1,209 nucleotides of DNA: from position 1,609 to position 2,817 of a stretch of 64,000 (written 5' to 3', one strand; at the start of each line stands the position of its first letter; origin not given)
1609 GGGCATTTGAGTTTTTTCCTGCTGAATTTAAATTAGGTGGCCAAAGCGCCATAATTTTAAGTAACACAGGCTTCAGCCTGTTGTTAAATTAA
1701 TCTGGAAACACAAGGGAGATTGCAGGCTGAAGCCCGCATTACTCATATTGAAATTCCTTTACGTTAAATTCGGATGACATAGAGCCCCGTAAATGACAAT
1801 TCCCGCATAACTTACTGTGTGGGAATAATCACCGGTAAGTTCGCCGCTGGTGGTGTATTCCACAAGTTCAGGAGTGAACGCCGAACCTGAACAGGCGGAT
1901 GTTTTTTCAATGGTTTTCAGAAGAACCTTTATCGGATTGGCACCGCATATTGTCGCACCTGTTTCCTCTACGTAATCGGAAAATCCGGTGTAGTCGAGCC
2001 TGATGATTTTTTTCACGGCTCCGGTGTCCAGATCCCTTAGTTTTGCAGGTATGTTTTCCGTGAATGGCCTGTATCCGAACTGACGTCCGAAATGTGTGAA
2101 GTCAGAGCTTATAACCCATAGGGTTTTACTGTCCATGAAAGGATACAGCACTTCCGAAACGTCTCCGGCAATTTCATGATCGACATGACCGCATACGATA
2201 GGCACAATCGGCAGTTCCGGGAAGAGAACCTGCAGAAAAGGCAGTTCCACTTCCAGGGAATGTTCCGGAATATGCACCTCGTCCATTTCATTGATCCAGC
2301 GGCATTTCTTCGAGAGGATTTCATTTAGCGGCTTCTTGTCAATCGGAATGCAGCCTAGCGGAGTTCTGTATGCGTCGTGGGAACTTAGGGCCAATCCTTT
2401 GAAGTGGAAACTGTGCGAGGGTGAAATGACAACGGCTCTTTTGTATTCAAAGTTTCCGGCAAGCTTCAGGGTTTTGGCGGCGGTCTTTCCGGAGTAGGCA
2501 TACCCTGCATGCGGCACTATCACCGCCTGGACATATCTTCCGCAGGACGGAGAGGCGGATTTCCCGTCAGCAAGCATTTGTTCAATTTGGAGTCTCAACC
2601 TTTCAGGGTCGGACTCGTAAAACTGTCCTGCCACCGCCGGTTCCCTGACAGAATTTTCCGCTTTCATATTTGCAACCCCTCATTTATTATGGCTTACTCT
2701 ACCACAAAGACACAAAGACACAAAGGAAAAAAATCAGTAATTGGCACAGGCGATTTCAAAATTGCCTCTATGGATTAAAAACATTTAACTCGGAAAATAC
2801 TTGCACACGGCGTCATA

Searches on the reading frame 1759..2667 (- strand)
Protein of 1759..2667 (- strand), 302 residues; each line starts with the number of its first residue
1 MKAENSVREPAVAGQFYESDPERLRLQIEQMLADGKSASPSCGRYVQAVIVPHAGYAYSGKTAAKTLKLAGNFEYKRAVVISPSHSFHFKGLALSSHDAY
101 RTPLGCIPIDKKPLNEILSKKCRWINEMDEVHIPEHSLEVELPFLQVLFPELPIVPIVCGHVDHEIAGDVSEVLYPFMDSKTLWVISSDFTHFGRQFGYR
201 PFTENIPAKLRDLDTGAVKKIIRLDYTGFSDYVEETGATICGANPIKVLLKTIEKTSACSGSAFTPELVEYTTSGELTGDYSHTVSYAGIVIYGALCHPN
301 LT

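Call 11: search_protein_families(library=pfam, proteins=[window:1759-2667:-])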
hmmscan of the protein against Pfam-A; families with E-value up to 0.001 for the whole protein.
window:1759-2667:- (302 aa): 1 family
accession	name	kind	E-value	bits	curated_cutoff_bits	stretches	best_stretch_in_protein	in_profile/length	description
PF01875.22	Memo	-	1e-65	222.1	27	1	9-291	1-269/269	Memo-like protein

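Call 84: find_encoding_contigs(protein=window:1759-2667:-, flank=10000, max_places=2)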
Protein window:1759-2667:- (302 aa): 2 contigs read that carry it; 1 place shown.
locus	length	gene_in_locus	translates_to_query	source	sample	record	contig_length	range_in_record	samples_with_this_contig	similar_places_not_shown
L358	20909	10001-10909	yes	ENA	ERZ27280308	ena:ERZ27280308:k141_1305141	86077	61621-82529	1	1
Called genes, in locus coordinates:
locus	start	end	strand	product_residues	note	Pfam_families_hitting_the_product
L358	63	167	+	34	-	-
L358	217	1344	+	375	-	-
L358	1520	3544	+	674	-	PF00474:SSF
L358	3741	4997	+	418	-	PF01136:Peptidase_U32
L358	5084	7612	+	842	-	-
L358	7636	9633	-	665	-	PF13231:PMT_2 (weak)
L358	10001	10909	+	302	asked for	PF01875:Memo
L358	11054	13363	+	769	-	PF00989:PAS, PF08448:PAS_4, PF13426:PAS_9, PF08447:PAS_3, PF00512:HisKA, PF02518:HATPase_c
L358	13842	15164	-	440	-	PF22842:Pel9A-like_beta_helix, PF13229:Beta_helix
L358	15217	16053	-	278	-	-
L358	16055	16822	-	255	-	PF02366:PMT (weak), PF13231:PMT_2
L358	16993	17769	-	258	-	PF08759:GT-D (faint)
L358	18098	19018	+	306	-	PF08545:ACP_syn_III, PF08541:ACP_syn_III_C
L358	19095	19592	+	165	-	-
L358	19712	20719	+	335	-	PF01073:3Beta_HSD, PF01370:Epimerase, PF02719:Polysacc_synt_2, PF04321:RmlD_sub_bind, PF05368:NmrA (weak), PF07993:NAD_binding_4, PF13460:NAD_binding_10, PF16363:GDP_Man_Dehyd, +1 more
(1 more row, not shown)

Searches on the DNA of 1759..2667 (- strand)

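Call 86: search_with_rna_model(model_id=R1, sources=[L358, L359, L354, L356], max_evalue=1)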
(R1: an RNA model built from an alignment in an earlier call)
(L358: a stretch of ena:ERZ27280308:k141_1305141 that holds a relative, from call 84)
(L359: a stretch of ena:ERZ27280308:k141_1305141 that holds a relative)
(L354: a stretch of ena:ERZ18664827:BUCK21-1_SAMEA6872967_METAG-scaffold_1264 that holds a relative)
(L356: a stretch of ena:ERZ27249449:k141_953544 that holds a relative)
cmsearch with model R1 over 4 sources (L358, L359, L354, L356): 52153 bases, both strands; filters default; matches with E-value up to 1: 4.
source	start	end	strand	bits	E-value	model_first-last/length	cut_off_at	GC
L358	10880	10920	+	22.5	0.00097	9-48/50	no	0.39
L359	11355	11407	+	17.7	0.021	1-50/50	no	0.47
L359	8470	8493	+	17.7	0.022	9-34/50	no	0.54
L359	8223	8272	+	15.9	0.071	1-50/50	no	0.34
